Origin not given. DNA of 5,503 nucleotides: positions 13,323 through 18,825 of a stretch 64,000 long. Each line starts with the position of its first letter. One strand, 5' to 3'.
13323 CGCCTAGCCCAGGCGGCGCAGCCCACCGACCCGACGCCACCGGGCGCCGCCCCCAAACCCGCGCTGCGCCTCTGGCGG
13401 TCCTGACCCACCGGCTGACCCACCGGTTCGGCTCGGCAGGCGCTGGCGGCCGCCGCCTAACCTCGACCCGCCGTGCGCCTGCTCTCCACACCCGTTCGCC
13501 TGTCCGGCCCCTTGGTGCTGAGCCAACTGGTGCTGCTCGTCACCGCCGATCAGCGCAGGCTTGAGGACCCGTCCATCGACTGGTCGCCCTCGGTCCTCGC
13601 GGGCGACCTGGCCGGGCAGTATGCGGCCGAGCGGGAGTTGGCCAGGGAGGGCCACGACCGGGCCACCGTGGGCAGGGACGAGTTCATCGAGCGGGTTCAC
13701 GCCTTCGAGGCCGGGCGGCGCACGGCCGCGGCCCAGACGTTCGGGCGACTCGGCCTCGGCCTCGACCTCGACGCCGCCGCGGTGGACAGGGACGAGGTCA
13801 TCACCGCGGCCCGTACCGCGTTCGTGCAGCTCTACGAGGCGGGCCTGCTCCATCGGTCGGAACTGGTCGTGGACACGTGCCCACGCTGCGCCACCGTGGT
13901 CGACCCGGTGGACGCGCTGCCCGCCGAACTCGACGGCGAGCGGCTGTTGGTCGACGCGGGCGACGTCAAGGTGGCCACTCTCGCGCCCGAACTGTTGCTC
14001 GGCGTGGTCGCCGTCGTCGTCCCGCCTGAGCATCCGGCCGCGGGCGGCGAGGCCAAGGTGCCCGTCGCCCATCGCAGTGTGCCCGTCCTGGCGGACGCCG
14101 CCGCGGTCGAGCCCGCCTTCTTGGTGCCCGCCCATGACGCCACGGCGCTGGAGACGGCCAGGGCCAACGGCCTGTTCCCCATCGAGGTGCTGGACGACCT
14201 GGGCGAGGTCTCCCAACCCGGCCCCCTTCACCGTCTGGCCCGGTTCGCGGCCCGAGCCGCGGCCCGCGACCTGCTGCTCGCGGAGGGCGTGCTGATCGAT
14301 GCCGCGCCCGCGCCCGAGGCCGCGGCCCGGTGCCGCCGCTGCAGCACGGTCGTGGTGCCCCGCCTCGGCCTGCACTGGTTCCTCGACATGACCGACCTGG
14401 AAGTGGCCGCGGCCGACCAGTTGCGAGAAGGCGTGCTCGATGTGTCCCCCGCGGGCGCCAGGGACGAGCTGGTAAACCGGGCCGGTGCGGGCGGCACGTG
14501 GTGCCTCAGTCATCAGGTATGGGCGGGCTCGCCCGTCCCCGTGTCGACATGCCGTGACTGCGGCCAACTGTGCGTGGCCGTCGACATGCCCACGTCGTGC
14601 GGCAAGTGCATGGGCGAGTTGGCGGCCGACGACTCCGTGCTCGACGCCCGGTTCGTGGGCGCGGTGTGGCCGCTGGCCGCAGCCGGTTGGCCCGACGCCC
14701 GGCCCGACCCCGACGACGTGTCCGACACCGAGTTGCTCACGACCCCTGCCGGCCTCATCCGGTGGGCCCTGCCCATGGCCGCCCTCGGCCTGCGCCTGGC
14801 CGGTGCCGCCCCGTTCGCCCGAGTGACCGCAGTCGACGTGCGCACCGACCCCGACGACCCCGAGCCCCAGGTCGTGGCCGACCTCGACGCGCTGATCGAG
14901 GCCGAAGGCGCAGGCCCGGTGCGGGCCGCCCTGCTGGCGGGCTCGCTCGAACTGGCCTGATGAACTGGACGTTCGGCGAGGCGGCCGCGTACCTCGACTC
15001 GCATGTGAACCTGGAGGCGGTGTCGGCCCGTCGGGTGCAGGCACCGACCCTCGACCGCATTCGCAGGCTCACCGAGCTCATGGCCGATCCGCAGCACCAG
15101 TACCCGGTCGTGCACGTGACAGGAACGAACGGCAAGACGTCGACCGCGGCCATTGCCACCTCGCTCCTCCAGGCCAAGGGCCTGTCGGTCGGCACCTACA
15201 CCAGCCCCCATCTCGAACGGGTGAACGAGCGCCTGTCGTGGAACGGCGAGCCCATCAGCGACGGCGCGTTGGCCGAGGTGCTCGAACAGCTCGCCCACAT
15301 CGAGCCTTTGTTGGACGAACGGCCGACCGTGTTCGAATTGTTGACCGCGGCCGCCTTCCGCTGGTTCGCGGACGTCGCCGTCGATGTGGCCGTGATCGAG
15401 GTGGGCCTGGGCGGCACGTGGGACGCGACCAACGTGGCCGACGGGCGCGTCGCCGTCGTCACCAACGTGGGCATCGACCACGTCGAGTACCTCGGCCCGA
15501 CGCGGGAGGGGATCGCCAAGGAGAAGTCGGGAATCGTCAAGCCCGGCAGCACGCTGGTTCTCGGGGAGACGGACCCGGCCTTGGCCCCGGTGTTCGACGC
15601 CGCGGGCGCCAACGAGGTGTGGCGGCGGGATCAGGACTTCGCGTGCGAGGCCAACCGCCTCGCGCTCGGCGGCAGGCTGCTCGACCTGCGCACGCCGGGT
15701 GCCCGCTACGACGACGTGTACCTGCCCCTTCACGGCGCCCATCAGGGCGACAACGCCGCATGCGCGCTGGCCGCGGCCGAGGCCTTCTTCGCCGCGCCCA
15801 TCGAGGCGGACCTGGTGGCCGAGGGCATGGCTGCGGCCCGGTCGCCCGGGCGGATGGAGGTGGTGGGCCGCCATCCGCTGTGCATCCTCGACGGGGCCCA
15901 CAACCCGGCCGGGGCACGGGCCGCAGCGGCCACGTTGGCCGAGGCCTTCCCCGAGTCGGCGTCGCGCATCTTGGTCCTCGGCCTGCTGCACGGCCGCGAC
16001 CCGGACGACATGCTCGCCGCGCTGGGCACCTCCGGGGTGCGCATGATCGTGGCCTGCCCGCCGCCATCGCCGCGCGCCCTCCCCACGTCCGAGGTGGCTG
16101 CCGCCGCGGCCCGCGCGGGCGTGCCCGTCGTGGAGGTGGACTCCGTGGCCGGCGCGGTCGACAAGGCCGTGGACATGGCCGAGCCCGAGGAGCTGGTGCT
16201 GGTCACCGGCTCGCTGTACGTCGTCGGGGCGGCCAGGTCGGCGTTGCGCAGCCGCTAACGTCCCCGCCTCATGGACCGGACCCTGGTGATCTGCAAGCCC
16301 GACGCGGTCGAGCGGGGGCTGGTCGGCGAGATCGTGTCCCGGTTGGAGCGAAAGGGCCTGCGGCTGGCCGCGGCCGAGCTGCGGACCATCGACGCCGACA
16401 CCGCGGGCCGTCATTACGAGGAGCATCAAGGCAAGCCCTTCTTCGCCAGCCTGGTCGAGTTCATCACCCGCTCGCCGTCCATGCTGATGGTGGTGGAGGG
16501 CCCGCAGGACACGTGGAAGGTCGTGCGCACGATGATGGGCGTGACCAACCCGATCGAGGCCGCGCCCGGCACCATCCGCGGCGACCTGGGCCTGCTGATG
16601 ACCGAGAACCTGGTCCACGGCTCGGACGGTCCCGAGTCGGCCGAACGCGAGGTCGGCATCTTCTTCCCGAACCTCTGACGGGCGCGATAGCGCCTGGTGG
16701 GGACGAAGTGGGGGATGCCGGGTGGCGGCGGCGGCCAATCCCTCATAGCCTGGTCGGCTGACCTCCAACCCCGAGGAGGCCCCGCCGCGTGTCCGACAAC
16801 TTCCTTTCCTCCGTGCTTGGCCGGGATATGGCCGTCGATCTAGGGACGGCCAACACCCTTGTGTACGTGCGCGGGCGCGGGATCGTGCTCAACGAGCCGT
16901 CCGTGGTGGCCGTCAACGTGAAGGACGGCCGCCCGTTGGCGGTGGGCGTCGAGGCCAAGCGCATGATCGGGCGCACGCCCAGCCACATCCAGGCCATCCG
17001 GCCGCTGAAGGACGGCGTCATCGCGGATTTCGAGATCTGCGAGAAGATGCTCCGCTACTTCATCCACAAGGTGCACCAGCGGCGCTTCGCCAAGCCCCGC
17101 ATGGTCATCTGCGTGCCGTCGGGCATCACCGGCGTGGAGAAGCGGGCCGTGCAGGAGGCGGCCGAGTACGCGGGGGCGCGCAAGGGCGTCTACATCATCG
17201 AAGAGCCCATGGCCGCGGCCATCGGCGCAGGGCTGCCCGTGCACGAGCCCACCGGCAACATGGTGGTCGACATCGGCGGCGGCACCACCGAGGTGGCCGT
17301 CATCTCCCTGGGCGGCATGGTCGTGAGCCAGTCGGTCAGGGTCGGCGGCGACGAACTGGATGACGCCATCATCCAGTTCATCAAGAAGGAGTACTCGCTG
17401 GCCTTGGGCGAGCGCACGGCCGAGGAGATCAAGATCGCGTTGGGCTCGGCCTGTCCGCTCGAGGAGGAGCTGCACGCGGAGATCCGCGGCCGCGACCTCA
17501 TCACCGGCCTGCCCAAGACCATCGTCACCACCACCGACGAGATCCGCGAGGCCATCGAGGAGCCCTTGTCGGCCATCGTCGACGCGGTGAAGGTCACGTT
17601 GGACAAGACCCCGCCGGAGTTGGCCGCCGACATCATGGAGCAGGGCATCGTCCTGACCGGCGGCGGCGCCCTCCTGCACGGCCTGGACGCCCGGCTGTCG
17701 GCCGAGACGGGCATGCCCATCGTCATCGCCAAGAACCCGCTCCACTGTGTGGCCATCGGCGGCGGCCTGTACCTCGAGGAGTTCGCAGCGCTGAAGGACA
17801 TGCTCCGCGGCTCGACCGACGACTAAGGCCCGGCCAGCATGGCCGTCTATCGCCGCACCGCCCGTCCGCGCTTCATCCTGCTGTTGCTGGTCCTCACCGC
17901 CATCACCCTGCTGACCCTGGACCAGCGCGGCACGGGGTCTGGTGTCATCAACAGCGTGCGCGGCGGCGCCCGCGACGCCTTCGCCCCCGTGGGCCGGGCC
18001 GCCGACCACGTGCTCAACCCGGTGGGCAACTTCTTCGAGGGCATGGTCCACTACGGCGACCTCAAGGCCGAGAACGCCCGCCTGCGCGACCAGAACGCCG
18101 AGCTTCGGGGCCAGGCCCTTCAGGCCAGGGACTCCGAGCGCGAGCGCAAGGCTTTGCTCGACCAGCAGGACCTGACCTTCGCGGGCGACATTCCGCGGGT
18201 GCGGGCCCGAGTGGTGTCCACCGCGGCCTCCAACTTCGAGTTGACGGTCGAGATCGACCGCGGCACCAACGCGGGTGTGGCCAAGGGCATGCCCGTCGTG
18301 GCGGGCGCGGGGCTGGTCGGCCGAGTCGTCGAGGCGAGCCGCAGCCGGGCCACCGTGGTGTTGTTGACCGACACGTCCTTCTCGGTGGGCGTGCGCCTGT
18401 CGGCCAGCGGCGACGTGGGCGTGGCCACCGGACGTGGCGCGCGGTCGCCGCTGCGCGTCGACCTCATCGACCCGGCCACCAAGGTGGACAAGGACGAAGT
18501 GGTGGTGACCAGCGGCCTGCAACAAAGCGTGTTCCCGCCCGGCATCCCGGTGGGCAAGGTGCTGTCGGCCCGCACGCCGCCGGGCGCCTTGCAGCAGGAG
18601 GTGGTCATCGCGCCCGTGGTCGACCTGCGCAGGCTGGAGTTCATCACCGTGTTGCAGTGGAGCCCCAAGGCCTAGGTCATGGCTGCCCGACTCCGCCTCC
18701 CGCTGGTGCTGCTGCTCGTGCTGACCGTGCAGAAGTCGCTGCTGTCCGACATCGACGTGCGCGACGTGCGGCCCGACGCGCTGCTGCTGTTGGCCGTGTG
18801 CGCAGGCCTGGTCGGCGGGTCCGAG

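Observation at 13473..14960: Intact but motif-less ValRS homologue in the valS slot, overlapping folC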

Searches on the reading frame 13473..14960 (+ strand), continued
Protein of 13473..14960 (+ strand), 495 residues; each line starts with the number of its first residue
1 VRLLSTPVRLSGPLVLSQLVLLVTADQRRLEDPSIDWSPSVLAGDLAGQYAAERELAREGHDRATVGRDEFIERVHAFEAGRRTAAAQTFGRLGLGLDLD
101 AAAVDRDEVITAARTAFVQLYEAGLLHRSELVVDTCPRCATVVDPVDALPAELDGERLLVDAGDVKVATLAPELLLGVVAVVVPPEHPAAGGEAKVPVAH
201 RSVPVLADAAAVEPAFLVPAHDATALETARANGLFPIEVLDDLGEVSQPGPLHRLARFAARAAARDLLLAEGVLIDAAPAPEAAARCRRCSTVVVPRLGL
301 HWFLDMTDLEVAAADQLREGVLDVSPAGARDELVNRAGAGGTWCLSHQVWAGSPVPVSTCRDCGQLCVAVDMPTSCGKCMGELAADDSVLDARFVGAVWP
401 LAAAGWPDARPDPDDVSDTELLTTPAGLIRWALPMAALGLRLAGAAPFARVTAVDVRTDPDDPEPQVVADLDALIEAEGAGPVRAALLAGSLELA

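Call 61: find_encoding_contigs(protein=P0351, flank=6000, max_places=1)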
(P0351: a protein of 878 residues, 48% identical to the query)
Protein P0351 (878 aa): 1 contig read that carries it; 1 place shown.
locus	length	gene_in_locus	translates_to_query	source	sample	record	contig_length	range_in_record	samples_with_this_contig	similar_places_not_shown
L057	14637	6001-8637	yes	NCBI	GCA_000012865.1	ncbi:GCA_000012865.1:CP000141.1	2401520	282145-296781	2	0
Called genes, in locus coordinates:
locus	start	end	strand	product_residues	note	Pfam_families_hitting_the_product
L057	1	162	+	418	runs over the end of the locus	PF06689:zf-C4_ClpX, PF01078:Mg_chelatase (faint), PF05496:RuvB_N (weak), PF07724:AAA_2, PF00004:AAA, PF07728:AAA_5 (weak), PF10431:ClpB_D2-small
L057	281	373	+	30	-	-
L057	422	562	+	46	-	-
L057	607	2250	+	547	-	PF01078:Mg_chelatase, PF05496:RuvB_N (weak), PF00158:Sigma54_activat, PF13191:AAA_16 (weak), PF00004:AAA, PF07728:AAA_5 (weak), PF05362:Lon_C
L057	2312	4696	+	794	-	PF02190:LON_substr_bdg, PF08298:AAA_PrkA (weak), PF00004:AAA, PF07728:AAA_5 (weak), PF22667:Lon_lid, PF05362:Lon_C, PF13541:ChlI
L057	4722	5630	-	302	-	-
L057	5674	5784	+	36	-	-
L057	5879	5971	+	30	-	-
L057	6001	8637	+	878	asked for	PF00133:tRNA-synt_1, PF01406:tRNA-synt_1e (faint), PF09334:tRNA-synt_1g, PF13603:tRNA-synt_1_2, PF09334:tRNA-synt_1g, PF08264:Anticodon_1, PF10458:Val_tRNA-synt_C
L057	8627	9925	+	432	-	PF08245:Mur_ligase_M, PF02875:Mur_ligase_C, PF27239:FOL3_C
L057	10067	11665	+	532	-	PF03323:GerA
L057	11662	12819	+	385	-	PF25198:Spore_GerAC_N, PF05504:Spore_GerAC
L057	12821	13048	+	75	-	-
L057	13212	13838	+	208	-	PF06971:Put_DNA-bind_N, PF01408:GFO_IDH_MocA (weak), PF02629:CoA_binding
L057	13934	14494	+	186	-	PF02545:Maf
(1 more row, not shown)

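Call 62: predict_structure(alignment_id=A3)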
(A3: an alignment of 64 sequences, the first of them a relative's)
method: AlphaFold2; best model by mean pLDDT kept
length: 578 residues; sequences in the alignment: 64
mean_pLDDT: 92.3   pTM: 0.89
mean pLDDT of the five models: 92.3, 91.2, 90.1, 89.8, 88.4
residues with pLDDT >= 90: 470; 70-90: 94; 50-70: 13; < 50: 1
segments of 3 or more residues with pLDDT < 50: none
pLDDT, mean of each block of 10 residues (from residue 1): 82 84 92 94 92 86 90 89 94 93 93 95 98 95 87 84 95 87 96 97 94 93 94 96 95 93 96 96 96 94 88 94 97 96 93 90 88 95 91 94 92 96 93 93 93 97 95 67 76 95 92 97 95 96 94 96 93 95
secondary structure, 60 per line:
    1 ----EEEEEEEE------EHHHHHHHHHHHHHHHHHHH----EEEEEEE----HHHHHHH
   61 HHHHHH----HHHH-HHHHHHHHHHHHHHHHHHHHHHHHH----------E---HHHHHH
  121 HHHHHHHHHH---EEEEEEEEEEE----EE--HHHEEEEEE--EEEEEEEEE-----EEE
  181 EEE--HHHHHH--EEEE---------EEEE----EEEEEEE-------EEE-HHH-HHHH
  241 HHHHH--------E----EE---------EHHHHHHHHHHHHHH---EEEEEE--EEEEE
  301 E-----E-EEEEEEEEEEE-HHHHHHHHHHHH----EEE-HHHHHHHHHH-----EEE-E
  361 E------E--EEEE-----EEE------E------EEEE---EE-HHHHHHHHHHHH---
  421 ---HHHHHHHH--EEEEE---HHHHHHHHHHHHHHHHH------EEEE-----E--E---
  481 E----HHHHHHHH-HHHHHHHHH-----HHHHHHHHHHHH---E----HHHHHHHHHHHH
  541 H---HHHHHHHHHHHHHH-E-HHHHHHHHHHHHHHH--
elements in order: E5-12 H20-38 E43-49 H54-66 H71-74 H76-100 H115-130 E134-144 E156-161 E164-172 E178-183 H186-191 E194-197 E207-210 E215-221 E229-231 H237-245 H271-284 E288-293 E296-301 E309-319 H321-332 E337-339 H341-350 E356-358 E371-374 E380-382 E396-399 H406-417 H424-431 E434-438 H442-458 E465-468 H486-493 H495-503 H509-520 H529-541 H545-558 H562-576

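Call 64: fold_search(model_id=the predicted structure, library=pdb)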
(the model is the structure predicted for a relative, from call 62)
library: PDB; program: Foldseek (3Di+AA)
matches with E <= 10: 450; with E <= 0.001: 215
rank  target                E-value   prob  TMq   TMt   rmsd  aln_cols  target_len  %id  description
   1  1gax_A                1.2e-39  1.00  0.84  0.58   5.1       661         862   27  CRYSTAL STRUCTURE OF THERMUS THERMOPHILUS VALYL-TRNA SYNTHETASE COMPLEXED WITH TRNA(VAL) AND VALYL-ADENYLATE ANALOGUE (released 2000-12-06)
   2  8c9f                  4.7e-31  1.00  0.80  0.52   5.6       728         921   14  Priestia megaterium inactive HIGH motif mutant of type1 isoleucyl-tRNA synthetase complexed with an isoleucyl-adenylate  (released 2023-08-16)
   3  8c8v                  5.6e-31  1.00  0.83  0.48   5.1       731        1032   16  Priestia megaterium mupirocin-resistant isoleucyl-tRNA synthetase 2 with a fully-resolved C-terminal tRNA-binding domain (released 2023-08-16)
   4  8c9d                  8.1e-31  1.00  0.83  0.48   5.0       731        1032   17  Priestia megaterium W130Q mutant of type 2 isoleucyl-tRNA synthetase complexed with an isoleucyl-adenylate analogue (released 2023-08-16)
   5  8c8w                  2.0e-30  1.00  0.81  0.48   5.7       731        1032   16  Priestia megaterium mupirocin hyper-resistant HIGH motif mutant of type 2 isoleucyl-tRNA synthetase complexed with an is (released 2023-08-16)
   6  8c9e                  4.1e-30  1.00  0.80  0.52   5.6       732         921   14  Priestia megaterium mupirocin-sensitive isoleucyl-tRNA synthetase 1 complexed with an isoleucyl-adenylate analogue (released 2023-08-16)
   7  8wnj                  1.8e-29  1.00  0.79  0.52   6.2       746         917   15  Crystal structure of H. pylori isoleucyl-tRNA synthetase (HpIleRS) in complex with Ile-AMP (released 2024-02-14)
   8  1ile                  2.6e-29  1.00  0.78  0.56   6.2       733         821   18  ISOLEUCYL-TRNA SYNTHETASE (released 1999-04-13)
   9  8wng                  8.4e-29  1.00  0.76  0.50   6.0       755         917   15  Crystal structure of H. pylori isoleucyl-tRNA synthetase (HpIleRS) in complex with Ile (released 2024-02-14)
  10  8c8u                  1.0e-28  1.00  0.72  0.44   7.3       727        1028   17  Priestia megaterium mupirocin-resistant isoleucyl-tRNA synthetase 2 complexed with mupirocin (released 2023-08-23)
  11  8wnf                  1.1e-28  1.00  0.78  0.51   5.7       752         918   15  Crystal structure of H. pylori isoleucyl-tRNA synthetase (HpIleRS) in apo form (released 2024-02-14)
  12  6ldk                  3.8e-28  1.00  0.80  0.59   5.4       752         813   14  Isoleucyl-tRNA synthetase from Candida albicans complexed with a isoleucyl-adenylate (released 2020-11-04)
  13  1qu2_A                7.2e-28  1.00  0.65  0.44   8.9       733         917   15  INSIGHTS INTO EDITING FROM AN ILE-TRNA SYNTHETASE STRUCTURE WITH TRNA(ILE) AND MUPIROCIN (released 1999-08-31)
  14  7d5c                  8.0e-28  1.00  0.76  0.50   6.8       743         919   14  IleRS in complex with a tRNA site inhibitor (released 2021-02-24)
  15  8wnd_A                2.1e-27  1.00  0.83  0.47   5.5       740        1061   15  Crystal structure of Saccharomyces cerevisiae isoleucyl-tRNA synthetase in complex with tRNA(Ile) and isoleucine (released 2024-10-09)
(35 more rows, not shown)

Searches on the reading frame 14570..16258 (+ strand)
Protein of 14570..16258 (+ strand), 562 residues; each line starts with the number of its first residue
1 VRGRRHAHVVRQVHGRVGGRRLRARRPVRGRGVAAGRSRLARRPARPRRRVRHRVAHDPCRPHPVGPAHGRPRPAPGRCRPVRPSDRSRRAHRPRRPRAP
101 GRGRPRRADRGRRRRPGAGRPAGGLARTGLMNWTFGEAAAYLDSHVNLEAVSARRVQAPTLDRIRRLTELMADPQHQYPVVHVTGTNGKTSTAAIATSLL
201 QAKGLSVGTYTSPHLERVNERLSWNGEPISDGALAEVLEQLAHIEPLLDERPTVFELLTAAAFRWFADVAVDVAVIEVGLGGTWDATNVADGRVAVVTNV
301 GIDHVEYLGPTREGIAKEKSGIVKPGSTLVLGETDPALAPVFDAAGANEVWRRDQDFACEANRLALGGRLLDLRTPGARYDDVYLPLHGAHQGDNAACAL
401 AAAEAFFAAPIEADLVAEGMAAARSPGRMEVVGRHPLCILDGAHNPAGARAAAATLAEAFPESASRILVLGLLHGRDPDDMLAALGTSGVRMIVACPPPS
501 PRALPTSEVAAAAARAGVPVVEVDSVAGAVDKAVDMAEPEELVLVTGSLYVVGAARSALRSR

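Call 70: search_protein_families(library=pfam, proteins=[window:14570-16258:+], max_evalue=0.01)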
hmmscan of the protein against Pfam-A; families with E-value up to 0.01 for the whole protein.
window:14570-16258:+ (562 aa): 2 families
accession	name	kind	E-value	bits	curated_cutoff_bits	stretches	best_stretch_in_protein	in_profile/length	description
PF02875.26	Mur_ligase_C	-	1e-19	72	28.4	1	427-548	1-126/127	Mur ligase, glutamate ligase domain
PF08245.18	Mur_ligase_M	-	3.3e-15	57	24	1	183-403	1-200/200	Mur ligase middle domain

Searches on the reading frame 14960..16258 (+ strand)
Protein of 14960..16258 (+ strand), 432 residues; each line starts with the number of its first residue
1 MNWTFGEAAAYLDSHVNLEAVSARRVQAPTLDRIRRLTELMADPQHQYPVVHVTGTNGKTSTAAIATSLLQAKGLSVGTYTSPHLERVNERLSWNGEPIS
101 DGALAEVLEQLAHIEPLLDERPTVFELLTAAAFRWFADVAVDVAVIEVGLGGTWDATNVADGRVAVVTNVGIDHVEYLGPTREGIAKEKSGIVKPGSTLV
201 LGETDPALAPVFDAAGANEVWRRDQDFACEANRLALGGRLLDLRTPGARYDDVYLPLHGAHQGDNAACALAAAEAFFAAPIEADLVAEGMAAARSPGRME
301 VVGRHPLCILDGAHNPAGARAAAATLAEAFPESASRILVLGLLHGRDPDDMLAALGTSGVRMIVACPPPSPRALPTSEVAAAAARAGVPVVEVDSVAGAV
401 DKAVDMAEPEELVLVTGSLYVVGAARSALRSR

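Call 7: search_protein_families(library=pfam, proteins=[window:14960-16258:+], max_evalue=0.001)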
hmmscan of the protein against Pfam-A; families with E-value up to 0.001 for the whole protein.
window:14960-16258:+ (432 aa): 2 families
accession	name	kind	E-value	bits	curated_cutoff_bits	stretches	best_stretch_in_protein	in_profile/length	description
PF02875.26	Mur_ligase_C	-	2.3e-19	70.9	28.4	1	297-418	1-126/127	Mur ligase, glutamate ligase domain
PF08245.18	Mur_ligase_M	-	1.4e-15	58.2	24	1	53-273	1-200/200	Mur ligase middle domain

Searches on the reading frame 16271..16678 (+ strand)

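Call 7: search_protein_families(library=pfam, proteins=[window:16271-16678:+], max_evalue=0.001)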
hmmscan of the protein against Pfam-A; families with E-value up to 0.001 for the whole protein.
window:16271-16678:+ (135 aa): 1 family
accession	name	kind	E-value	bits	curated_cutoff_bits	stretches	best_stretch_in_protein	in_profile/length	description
PF00334.24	NDK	-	1.9e-47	161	27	1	3-134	2-132/135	Nucleoside diphosphate kinase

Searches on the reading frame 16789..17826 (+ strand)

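Call 7: search_protein_families(library=pfam, proteins=[window:16789-17826:+], max_evalue=0.001)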
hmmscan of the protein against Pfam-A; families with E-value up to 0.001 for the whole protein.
window:16789-17826:+ (345 aa): 6 families
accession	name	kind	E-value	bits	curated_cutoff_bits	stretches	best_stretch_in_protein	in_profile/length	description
PF06723.19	MreB_Mbl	-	5.8e-148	492.5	27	1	12-336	2-326/327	MreB/Mbl protein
PF00022.25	Actin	-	1.1e-14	54.4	27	1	38-201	32-190/410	Actin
PF00012.26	HSP70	-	1.7e-12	46.8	20.6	1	105-204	136-240/599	Hsp70 protein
PF14450.12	FtsA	-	4.2e-10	40.5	31.8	1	158-323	1-126/127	Cell division protein FtsA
PF11104.14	PilM_2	-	2.7e-06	27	27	0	286-317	277-307/340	Type IV pilus assembly protein PilM;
PF21522.3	MreB-like_C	-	0.00086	20.3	27.8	0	159-296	1-116/123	Archaeal actin homologue MreB-like, C-terminal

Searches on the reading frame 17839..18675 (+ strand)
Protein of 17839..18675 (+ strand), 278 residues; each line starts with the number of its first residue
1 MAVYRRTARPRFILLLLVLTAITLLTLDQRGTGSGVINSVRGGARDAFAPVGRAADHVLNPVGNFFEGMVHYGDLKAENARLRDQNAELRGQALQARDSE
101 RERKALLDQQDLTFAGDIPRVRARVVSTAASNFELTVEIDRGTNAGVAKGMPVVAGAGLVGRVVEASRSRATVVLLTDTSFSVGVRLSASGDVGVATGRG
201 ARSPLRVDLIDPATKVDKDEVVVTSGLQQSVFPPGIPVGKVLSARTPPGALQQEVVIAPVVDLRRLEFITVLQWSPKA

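Call 7: search_protein_families(library=pfam, proteins=[window:17839-18675:+], max_evalue=0.001)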
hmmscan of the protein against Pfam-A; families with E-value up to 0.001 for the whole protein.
window:17839-18675:+ (278 aa): 1 family
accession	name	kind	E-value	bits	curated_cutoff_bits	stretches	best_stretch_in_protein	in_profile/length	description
PF04085.20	MreC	-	1.1e-37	129.5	28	1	125-273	1-147/147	Rod shape-determining protein MreC, barrel core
